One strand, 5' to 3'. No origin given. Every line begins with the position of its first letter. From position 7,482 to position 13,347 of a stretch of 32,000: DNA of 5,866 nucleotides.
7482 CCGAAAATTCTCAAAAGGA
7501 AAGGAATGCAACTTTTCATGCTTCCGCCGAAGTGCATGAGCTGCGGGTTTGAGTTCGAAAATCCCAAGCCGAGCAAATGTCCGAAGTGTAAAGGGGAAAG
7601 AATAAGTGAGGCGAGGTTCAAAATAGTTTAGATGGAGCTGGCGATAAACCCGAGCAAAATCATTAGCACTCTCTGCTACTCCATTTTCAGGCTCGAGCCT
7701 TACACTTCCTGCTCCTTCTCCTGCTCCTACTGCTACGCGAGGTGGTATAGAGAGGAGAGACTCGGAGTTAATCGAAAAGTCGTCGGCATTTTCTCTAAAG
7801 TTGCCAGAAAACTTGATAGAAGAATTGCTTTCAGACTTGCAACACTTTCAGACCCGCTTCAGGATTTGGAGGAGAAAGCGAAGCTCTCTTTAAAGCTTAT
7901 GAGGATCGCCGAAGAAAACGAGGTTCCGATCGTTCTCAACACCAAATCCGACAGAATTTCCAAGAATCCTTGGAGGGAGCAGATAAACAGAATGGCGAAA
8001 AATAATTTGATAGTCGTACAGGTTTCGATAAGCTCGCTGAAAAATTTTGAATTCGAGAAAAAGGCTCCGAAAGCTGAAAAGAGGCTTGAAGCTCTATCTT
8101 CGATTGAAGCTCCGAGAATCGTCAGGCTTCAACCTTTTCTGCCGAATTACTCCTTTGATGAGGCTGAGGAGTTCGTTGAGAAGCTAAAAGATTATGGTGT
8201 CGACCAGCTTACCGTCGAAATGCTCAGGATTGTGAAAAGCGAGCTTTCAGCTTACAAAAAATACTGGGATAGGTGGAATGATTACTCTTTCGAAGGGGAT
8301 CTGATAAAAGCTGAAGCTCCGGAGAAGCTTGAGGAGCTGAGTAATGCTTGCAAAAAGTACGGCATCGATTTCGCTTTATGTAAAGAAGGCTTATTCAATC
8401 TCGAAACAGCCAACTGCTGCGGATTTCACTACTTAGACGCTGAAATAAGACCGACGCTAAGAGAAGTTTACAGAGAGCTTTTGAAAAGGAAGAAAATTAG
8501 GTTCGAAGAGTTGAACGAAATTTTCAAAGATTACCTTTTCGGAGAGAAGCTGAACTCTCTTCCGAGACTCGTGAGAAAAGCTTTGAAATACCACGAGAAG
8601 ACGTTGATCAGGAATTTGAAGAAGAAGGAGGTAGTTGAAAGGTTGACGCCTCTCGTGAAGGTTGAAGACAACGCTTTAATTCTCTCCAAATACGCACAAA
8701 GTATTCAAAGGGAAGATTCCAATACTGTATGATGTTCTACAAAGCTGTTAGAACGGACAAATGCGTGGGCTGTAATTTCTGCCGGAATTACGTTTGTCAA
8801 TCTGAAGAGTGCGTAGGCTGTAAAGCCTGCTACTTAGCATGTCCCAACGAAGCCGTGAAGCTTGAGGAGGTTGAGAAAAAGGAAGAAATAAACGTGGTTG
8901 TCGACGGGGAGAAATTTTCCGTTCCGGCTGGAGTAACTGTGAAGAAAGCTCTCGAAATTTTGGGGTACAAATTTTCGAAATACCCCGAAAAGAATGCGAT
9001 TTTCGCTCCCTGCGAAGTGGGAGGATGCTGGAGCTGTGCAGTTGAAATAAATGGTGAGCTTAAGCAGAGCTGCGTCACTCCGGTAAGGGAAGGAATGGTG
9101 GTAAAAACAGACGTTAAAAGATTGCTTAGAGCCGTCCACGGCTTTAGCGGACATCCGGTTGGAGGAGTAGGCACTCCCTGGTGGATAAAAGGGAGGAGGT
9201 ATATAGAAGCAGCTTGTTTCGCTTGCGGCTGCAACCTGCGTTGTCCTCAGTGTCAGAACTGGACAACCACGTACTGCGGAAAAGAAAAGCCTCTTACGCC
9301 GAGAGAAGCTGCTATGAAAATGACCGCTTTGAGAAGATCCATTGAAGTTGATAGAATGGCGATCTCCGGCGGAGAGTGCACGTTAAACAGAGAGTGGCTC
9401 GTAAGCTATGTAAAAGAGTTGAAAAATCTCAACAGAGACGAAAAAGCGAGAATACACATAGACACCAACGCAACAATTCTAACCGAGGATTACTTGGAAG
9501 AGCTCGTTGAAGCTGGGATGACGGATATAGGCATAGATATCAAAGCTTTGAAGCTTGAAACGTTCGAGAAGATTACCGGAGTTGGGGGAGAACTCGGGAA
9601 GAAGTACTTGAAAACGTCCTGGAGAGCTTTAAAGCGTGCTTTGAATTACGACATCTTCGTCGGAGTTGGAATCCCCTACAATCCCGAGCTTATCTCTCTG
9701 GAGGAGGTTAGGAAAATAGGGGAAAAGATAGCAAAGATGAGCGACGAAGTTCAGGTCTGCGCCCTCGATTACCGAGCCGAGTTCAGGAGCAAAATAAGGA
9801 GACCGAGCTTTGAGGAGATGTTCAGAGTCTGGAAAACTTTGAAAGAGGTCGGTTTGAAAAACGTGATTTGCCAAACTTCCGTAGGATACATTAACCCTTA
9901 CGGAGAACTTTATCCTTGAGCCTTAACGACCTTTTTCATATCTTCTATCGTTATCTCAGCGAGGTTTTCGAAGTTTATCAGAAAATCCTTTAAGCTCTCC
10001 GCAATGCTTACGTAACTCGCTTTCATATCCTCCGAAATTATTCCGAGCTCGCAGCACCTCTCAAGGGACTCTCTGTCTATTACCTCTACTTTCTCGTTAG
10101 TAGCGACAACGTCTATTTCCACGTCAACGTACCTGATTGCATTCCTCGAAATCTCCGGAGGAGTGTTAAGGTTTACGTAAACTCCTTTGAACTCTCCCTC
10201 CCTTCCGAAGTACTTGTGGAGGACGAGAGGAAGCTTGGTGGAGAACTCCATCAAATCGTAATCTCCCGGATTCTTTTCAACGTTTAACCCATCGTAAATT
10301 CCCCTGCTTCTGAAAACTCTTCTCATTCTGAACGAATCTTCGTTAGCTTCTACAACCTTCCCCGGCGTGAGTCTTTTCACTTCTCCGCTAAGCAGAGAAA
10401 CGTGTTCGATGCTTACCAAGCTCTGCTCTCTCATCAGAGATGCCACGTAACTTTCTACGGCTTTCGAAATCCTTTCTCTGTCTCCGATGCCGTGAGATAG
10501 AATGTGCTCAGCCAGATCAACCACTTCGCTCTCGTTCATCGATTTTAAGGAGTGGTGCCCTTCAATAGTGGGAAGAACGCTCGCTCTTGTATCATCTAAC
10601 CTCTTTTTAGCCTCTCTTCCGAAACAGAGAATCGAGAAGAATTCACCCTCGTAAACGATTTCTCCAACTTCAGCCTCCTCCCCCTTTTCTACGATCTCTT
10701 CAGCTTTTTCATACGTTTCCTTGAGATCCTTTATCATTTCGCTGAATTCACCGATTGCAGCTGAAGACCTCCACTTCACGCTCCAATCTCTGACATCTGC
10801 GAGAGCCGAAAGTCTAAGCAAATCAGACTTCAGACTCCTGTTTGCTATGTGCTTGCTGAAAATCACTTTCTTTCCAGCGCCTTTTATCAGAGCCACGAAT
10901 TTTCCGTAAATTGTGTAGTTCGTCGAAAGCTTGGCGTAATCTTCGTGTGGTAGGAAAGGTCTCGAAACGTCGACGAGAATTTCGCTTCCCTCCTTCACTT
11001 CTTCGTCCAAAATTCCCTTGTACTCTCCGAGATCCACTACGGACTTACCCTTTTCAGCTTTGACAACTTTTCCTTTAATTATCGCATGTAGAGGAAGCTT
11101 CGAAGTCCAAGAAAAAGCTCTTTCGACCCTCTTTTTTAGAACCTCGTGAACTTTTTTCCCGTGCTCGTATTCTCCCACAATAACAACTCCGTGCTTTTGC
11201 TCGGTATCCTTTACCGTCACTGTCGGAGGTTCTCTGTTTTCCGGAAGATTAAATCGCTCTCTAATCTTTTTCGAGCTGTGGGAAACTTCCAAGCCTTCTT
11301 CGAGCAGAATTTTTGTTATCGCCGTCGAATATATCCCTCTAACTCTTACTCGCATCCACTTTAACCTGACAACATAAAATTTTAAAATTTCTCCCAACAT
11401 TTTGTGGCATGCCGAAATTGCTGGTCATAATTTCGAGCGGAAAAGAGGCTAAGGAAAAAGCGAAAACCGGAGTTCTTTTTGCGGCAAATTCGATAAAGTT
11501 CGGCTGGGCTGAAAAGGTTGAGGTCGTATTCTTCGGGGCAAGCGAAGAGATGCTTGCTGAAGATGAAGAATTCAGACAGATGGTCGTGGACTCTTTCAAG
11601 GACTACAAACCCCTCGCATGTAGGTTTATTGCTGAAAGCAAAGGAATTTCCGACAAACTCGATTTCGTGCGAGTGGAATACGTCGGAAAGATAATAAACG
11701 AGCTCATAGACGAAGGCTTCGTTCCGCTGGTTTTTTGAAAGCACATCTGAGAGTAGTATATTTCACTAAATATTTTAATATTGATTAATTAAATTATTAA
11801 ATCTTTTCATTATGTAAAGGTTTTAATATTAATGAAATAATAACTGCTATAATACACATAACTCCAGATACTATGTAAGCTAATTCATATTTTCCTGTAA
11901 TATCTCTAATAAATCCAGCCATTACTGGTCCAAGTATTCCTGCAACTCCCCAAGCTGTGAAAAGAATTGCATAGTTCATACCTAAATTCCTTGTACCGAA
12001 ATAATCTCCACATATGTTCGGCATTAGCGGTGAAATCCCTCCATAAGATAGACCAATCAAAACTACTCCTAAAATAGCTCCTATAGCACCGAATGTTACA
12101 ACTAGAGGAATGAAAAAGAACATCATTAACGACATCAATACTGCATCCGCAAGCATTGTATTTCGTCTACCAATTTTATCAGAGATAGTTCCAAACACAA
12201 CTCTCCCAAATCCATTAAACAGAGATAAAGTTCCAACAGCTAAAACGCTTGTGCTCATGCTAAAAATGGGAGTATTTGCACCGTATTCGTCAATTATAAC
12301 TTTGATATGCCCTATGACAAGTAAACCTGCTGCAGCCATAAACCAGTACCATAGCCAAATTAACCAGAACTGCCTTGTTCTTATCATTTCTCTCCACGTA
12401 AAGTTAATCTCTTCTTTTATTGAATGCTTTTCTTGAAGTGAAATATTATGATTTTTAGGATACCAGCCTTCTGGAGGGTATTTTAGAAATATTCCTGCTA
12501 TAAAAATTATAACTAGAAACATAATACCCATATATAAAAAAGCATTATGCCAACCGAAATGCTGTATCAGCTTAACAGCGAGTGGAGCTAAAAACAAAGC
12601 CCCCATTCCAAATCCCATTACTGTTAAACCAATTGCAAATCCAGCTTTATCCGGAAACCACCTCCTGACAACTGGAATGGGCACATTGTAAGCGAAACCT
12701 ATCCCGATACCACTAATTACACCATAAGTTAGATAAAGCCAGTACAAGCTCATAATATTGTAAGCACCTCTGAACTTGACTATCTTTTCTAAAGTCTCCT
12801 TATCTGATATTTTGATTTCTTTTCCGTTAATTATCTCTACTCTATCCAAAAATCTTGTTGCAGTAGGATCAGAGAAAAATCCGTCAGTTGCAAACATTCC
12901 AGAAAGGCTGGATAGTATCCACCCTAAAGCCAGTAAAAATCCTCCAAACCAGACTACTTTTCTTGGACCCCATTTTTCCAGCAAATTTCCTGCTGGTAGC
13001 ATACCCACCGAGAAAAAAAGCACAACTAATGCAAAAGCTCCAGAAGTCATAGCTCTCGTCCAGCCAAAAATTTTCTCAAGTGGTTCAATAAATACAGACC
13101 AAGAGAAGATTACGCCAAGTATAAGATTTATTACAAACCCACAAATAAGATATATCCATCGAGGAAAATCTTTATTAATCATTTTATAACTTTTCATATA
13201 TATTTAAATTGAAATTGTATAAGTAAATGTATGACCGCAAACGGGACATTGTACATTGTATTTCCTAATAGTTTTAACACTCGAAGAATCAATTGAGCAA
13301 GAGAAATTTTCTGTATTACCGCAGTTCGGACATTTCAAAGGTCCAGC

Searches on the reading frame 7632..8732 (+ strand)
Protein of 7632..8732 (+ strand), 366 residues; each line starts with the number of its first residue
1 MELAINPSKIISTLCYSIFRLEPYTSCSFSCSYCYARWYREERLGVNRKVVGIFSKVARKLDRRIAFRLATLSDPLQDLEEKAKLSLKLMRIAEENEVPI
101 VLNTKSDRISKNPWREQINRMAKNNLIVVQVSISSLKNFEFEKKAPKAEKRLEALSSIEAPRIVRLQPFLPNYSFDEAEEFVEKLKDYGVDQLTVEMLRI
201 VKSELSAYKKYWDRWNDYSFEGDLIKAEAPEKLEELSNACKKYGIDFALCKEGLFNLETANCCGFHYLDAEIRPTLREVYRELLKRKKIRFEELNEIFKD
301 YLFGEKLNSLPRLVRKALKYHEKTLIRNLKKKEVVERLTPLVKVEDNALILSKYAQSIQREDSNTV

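Call 55: search_protein_families(library=pfam, proteins=[window:7632-8732:+], max_evalue=0.001)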
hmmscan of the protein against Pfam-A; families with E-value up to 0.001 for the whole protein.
window:7632-8732:+ (366 aa): 2 families
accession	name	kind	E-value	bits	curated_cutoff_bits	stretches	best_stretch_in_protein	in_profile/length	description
PF04055.27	Radical_SAM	-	1.1e-09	39.1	29.5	1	22-195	2-146/166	Radical SAM superfamily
PF08902.16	DUF1848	-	0.00085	19.7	30.5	0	113-264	60-217/262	Domain of unknown function (DUF1848)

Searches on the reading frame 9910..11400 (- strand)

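Call 55: search_protein_families(library=pfam, proteins=[window:9910-11400:-], max_evalue=0.001)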
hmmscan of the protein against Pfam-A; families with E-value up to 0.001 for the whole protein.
window:9910-11400:- (496 aa): 1 family
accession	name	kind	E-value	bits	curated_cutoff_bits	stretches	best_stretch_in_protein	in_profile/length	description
PF04167.18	DUF402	-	2.7e-14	53.5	23.9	1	380-444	1-66/68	Protein of unknown function (DUF402)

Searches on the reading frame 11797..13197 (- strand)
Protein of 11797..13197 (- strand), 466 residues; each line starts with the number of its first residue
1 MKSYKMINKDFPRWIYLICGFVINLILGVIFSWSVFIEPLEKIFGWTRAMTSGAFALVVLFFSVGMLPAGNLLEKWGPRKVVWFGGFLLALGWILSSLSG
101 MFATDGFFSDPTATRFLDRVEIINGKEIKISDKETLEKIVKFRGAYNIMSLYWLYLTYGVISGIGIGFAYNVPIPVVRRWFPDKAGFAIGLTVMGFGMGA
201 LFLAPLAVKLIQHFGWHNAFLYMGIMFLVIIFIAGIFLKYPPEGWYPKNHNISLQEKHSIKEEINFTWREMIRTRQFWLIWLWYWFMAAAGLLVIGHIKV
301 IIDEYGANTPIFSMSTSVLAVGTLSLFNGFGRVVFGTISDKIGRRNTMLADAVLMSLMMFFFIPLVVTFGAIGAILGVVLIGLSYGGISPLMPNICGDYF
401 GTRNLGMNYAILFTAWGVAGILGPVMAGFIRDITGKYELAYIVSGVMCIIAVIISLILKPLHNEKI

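Call 55: search_protein_families(library=pfam, proteins=[window:11797-13197:-], max_evalue=0.001)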
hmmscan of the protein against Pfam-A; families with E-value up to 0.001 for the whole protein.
window:11797-13197:- (466 aa): 3 families
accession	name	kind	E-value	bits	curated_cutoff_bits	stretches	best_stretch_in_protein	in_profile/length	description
PF07690.21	MFS_1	-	1.1e-47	163.1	33.4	3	152-424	85-347/347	Major Facilitator Superfamily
PF06779.20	MFS_4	-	2.9e-05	24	26.3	1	369-455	278-363/364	Uncharacterised MFS-type transporter YbfB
PF23262.1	NFD4_C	-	0.00089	19.6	27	0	268-458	10-205/215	NFD4, C-terminal domain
